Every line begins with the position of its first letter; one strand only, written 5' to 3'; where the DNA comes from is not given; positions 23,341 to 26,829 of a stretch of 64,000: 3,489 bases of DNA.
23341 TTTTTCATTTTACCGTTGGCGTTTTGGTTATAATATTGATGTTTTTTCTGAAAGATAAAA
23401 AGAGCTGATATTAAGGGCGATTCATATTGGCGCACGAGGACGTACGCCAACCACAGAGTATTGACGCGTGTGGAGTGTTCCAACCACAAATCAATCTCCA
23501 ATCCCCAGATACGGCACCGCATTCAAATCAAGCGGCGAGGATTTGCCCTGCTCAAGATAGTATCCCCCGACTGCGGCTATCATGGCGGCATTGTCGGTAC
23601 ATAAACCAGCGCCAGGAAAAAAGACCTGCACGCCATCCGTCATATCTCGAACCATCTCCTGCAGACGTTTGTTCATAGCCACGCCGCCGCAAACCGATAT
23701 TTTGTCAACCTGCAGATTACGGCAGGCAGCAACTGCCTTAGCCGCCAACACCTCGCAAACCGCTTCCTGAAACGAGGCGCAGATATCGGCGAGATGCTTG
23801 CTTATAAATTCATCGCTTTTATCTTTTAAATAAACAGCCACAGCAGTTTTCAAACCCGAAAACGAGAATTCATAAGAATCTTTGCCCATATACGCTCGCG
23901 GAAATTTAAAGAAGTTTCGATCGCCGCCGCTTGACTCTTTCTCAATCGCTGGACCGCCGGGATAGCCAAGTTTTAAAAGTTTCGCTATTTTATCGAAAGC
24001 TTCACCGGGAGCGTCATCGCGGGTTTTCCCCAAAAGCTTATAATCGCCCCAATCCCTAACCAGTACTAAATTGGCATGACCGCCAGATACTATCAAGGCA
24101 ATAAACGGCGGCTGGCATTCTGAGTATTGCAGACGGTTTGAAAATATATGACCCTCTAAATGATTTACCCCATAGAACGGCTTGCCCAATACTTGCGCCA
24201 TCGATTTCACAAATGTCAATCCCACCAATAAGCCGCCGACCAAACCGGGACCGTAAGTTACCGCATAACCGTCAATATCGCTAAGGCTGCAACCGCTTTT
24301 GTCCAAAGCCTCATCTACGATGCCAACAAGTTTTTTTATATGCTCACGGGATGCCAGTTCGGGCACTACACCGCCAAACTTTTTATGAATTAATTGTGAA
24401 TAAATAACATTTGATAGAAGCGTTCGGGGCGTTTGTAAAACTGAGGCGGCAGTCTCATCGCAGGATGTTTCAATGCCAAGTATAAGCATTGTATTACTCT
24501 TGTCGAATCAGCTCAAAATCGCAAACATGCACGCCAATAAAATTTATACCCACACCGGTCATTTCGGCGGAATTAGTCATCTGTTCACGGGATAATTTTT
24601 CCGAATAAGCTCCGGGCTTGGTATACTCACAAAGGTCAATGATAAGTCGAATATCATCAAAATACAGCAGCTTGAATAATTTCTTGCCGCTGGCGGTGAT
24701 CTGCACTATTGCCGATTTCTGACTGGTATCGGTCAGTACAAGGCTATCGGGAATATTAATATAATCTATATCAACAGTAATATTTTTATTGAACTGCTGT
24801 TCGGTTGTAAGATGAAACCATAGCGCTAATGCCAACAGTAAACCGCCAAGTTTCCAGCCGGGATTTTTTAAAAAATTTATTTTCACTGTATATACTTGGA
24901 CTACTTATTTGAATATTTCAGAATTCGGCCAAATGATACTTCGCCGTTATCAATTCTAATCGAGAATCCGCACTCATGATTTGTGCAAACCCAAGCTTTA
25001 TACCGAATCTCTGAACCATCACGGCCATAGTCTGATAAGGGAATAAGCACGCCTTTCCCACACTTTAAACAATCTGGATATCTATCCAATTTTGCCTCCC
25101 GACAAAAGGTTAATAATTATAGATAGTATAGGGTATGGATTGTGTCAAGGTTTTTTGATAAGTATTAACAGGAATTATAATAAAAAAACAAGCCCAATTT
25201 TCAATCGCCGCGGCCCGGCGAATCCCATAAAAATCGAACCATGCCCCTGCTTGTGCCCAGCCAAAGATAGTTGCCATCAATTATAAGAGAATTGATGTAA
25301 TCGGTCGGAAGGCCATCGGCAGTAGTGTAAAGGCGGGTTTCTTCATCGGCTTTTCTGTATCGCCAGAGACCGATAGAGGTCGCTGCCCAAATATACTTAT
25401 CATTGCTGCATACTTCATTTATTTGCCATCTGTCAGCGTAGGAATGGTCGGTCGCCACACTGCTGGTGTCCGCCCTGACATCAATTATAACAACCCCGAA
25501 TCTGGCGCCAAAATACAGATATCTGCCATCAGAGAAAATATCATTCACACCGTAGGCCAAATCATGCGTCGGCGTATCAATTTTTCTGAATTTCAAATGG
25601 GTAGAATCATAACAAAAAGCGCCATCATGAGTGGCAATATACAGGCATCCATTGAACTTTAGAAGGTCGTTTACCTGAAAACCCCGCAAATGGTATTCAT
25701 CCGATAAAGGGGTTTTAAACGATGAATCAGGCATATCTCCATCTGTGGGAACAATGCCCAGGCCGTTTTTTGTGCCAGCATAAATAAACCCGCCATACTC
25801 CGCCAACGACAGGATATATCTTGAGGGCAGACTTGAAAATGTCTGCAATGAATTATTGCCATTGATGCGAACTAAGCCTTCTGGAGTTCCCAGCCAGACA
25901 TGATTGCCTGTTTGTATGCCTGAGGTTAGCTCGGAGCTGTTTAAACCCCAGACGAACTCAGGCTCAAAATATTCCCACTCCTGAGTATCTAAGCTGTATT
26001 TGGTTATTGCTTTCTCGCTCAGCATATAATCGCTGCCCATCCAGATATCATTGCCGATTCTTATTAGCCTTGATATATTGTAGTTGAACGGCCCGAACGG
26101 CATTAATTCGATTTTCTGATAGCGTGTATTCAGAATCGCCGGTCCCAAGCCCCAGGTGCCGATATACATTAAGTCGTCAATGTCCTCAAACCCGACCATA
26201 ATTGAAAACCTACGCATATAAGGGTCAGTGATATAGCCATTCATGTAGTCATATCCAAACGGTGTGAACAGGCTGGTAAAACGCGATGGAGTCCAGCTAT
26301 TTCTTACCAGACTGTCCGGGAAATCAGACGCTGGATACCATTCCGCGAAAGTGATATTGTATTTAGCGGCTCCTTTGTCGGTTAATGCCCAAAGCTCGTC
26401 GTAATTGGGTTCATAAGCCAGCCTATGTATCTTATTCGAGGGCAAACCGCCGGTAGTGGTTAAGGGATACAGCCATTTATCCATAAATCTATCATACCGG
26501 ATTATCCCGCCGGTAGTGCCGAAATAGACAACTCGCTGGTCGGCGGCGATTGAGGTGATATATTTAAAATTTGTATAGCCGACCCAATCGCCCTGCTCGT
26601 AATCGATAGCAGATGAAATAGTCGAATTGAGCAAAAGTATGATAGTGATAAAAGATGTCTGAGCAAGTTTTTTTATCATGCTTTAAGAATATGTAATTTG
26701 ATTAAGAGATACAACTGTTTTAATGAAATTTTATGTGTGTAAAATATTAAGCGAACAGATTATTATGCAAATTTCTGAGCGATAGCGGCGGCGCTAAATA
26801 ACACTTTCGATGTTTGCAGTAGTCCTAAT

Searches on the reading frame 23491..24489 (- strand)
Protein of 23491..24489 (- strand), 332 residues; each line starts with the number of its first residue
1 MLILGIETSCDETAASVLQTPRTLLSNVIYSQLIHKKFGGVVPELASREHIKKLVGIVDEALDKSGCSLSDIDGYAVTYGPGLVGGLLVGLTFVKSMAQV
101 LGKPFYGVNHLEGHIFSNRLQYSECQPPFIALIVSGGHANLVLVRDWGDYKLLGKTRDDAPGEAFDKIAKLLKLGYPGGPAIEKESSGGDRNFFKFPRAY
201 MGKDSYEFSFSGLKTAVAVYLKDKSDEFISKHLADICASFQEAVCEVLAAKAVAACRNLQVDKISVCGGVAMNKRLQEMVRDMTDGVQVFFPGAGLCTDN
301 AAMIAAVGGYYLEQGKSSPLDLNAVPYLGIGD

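Call 29: search_protein_families(library=pfam, proteins=[window:23491-24489:-], max_evalue=0.00001)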
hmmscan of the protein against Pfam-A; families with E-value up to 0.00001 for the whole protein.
window:23491-24489:- (332 aa): 2 families
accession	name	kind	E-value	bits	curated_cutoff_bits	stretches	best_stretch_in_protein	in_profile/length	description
PF00814.31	TsaD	-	3.7e-92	309.2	24.8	1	24-305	2-263/264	tRNA N6-adenosine threonylcarbamoyltransferase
PF22521.2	HypF_C_2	-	7.9e-06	26.3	27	0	229-291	162-226/241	Carbamoyltransferase, Kae1-like Domain, second subdomain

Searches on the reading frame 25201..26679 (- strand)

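Call 29: search_protein_families(library=pfam, proteins=[window:25201-26679:-], max_evalue=0.00001)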
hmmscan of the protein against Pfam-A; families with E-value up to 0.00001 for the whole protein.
window:25201-26679:- (492 aa): 2 families
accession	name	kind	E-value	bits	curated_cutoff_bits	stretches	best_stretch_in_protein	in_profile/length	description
PF21544.3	PorZ_N_b_propeller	-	3.4e-08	34.4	27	0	378-441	81-141/154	TSS9, PorZ, N-terminal beta-propeller domain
PF07494.17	Reg_prop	-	1.3e-06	28.3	20.4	0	456-477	1-23/24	Two component regulator propeller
